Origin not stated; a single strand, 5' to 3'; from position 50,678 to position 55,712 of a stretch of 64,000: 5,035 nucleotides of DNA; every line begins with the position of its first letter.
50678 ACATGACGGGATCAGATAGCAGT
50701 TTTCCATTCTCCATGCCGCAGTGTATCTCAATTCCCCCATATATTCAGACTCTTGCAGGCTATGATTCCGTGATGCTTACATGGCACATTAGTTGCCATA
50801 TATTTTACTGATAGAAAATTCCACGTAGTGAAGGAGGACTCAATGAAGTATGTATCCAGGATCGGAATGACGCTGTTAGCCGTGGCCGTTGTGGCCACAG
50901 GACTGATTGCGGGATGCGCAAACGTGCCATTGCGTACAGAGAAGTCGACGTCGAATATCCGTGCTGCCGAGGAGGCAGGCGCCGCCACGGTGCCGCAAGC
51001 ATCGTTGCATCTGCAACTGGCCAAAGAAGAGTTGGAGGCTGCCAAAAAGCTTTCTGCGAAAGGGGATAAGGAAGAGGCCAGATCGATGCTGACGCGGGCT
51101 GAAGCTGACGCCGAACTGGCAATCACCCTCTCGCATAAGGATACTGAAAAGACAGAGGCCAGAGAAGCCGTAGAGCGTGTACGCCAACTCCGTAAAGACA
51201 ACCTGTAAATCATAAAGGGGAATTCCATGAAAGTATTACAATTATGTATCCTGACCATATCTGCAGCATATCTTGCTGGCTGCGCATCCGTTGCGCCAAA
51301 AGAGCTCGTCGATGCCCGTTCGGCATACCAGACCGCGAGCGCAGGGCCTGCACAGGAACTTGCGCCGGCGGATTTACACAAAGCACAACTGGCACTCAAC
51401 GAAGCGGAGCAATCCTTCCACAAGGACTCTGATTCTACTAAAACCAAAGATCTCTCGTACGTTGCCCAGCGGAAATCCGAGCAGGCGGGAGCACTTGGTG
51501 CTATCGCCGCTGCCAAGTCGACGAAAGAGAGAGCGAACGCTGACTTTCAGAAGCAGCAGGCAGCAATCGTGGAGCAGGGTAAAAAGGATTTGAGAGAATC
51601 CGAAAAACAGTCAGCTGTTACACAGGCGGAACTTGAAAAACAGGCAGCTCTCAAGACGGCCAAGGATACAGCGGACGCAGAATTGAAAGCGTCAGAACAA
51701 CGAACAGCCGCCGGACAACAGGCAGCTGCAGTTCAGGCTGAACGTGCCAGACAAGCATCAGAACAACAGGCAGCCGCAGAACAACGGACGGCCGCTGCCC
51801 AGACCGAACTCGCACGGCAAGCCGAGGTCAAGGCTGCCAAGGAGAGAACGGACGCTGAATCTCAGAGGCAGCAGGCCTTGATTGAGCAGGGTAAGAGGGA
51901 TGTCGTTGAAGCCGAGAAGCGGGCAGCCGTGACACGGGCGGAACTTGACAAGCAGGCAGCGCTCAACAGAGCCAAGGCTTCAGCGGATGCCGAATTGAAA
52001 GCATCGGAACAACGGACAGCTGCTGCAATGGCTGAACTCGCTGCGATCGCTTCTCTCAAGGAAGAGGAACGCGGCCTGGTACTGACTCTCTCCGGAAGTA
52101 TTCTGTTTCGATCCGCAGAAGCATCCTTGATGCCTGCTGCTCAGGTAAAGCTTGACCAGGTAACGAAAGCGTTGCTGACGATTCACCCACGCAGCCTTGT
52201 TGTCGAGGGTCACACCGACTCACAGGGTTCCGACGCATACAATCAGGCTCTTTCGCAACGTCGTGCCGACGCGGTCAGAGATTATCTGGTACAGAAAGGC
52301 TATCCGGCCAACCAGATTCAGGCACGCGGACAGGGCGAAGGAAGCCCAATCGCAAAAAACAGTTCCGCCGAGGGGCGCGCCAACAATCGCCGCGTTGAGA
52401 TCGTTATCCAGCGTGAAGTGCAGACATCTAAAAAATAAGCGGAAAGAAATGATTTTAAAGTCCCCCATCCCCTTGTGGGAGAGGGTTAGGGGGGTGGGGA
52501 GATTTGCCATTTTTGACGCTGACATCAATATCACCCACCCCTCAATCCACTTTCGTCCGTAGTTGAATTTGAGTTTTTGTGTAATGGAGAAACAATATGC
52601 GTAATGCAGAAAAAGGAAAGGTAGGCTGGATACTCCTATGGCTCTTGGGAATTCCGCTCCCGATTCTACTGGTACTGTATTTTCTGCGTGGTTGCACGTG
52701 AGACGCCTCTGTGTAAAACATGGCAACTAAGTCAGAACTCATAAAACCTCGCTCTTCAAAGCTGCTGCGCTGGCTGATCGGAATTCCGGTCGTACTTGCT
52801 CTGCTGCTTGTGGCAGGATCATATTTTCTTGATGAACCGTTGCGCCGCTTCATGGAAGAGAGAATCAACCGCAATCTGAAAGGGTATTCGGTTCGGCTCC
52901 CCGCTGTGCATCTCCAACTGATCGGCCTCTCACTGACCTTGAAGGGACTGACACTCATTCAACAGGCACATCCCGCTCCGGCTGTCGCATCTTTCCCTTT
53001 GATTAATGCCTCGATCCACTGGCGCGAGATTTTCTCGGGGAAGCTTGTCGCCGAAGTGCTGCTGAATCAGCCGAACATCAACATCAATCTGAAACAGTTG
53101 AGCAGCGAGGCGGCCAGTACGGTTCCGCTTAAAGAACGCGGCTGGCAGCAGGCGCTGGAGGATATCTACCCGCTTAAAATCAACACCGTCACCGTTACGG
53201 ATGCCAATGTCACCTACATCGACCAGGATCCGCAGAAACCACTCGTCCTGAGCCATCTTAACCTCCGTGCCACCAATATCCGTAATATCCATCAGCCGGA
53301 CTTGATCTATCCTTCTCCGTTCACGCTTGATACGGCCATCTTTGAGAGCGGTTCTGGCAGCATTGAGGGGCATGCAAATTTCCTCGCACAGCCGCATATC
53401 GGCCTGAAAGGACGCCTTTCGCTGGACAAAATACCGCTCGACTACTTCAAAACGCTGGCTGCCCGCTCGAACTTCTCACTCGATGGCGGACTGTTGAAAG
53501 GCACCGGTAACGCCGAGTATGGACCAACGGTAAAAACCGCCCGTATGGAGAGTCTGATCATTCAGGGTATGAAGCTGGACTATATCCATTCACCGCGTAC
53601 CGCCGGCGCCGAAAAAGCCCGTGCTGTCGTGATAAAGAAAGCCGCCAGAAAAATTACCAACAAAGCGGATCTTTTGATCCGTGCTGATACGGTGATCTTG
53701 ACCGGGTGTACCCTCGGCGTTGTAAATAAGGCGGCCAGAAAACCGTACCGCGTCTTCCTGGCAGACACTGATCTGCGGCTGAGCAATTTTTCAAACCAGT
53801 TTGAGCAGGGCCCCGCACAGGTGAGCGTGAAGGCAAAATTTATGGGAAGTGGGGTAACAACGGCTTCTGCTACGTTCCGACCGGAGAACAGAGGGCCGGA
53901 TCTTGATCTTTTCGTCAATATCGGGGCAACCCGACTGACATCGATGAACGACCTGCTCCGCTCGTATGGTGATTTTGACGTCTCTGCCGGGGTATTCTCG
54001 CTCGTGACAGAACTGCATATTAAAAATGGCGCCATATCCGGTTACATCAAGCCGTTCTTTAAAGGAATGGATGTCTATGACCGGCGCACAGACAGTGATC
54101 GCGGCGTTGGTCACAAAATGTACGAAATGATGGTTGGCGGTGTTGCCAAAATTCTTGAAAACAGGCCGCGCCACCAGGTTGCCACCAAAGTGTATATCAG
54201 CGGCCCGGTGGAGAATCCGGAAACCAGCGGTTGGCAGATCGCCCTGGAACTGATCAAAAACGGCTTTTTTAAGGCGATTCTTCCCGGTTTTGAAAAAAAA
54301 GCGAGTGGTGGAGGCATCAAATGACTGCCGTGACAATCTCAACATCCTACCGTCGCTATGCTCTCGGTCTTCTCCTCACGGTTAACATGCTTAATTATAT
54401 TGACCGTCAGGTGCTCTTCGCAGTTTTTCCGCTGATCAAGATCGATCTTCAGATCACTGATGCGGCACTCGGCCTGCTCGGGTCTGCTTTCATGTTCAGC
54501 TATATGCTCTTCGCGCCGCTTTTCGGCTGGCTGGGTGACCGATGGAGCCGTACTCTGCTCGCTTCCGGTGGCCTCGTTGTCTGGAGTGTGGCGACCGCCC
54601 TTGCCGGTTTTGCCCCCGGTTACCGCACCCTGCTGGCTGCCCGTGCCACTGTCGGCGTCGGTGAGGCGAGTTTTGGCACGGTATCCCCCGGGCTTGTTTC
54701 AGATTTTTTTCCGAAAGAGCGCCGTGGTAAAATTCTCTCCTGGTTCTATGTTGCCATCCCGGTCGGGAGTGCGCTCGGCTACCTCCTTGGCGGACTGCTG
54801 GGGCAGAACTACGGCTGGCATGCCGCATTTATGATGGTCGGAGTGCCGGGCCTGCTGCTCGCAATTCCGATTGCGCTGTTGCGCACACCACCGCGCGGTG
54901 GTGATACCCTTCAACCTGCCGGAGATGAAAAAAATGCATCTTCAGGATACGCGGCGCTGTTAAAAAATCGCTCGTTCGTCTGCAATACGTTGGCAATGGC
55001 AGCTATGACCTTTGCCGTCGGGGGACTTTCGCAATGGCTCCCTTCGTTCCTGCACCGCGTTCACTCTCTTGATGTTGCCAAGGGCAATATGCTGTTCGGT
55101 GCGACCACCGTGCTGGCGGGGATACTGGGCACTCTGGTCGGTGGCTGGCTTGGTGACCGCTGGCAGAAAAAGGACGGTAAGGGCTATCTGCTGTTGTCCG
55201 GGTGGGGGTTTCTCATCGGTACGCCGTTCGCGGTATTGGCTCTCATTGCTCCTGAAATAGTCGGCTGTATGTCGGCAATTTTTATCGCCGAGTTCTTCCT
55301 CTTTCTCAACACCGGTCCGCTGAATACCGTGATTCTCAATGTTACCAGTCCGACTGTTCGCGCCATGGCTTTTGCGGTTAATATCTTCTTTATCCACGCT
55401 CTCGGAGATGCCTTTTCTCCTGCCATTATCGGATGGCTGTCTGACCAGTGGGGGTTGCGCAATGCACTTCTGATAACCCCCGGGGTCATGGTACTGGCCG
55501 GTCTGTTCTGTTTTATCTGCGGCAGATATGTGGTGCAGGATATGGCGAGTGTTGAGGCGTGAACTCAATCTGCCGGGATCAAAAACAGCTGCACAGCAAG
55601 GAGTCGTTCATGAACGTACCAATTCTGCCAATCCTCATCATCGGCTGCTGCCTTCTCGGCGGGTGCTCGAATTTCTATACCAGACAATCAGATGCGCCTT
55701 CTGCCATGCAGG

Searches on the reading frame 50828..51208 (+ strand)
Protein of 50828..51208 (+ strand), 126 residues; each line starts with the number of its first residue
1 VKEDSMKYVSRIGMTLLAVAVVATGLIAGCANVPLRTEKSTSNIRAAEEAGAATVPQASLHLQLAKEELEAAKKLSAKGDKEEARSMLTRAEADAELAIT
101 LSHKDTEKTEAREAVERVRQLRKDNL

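Call 44: search_protein_families(library=pfam, proteins=[window:50828-51208:+], max_evalue=0.001)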
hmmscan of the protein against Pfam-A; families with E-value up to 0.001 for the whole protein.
window:50828-51208:+ (126 aa): 2 families
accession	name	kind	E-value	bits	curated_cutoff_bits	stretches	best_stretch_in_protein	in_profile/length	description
PF14346.11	DUF4398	-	6e-08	33.5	27.9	1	40-114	6-78/78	Domain of unknown function (DUF4398)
PF18915.5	DUF5667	-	0.00038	21.3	27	1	57-120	29-94/99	Domain of unknown function (DUF5667)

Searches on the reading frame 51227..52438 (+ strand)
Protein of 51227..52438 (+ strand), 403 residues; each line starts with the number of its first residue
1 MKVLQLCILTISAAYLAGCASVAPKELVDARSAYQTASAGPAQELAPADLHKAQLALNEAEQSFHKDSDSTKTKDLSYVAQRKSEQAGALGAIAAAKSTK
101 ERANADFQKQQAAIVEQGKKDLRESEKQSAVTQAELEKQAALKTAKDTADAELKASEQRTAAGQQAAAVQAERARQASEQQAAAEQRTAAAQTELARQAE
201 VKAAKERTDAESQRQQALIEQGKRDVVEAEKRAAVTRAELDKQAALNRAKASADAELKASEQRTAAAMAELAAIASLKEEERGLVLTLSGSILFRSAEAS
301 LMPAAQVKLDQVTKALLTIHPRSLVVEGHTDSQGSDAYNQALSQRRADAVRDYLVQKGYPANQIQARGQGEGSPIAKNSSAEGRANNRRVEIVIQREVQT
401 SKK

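Call 44: search_protein_families(library=pfam, proteins=[window:51227-52438:+], max_evalue=0.001)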
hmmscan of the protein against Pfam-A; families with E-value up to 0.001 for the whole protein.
window:51227-52438:+ (403 aa): 2 families
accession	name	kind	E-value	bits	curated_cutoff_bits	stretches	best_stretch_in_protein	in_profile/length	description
PF00691.25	OmpA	-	3.5e-23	82.2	27.2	1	293-388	1-98/98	OmpA family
PF14346.11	DUF4398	-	1.1e-10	42.3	27.9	1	26-102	2-77/78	Domain of unknown function (DUF4398)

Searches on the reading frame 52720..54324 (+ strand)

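Call 44: search_protein_families(library=pfam, proteins=[window:52720-54324:+], max_evalue=0.001)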
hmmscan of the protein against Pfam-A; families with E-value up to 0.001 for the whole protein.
window:52720-54324:+ (534 aa): 1 family
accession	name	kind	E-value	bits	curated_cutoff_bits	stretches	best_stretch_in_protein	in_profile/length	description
PF05359.17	DUF748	-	3.8e-26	91.9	50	2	2-270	2-258/1037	Domain of Unknown Function (DUF748)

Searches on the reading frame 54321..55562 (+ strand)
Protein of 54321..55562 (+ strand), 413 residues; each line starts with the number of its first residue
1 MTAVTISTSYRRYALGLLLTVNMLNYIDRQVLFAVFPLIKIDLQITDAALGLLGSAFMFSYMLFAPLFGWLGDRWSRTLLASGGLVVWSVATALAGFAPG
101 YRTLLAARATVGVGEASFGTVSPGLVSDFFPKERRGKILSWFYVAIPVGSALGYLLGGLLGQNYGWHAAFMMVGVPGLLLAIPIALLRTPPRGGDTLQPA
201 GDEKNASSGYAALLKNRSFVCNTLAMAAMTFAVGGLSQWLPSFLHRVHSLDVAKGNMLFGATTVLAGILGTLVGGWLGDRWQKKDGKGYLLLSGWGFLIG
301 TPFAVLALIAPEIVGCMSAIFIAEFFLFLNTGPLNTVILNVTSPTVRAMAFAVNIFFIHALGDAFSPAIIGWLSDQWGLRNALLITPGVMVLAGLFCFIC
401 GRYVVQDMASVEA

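Call 44: search_protein_families(library=pfam, proteins=[window:54321-55562:+], max_evalue=0.001)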
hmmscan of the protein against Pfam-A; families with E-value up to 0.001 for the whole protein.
window:54321-55562:+ (413 aa): 4 families
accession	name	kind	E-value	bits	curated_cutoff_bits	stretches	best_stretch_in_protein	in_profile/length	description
PF07690.21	MFS_1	-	1.1e-53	182.8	33.4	1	19-367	2-347/347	Major Facilitator Superfamily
PF03137.26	OATP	-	2.9e-18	65.9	25.8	1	212-282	288-358/545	Organic Anion Transporter Polypeptide (OATP) family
PF00083.30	Sugar_tr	-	4.8e-12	45.9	22.3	1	47-190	45-194/452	Sugar (and other) transporter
PF00854.27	PTR2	-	3.3e-08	33.3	27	1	104-185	35-116/392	POT family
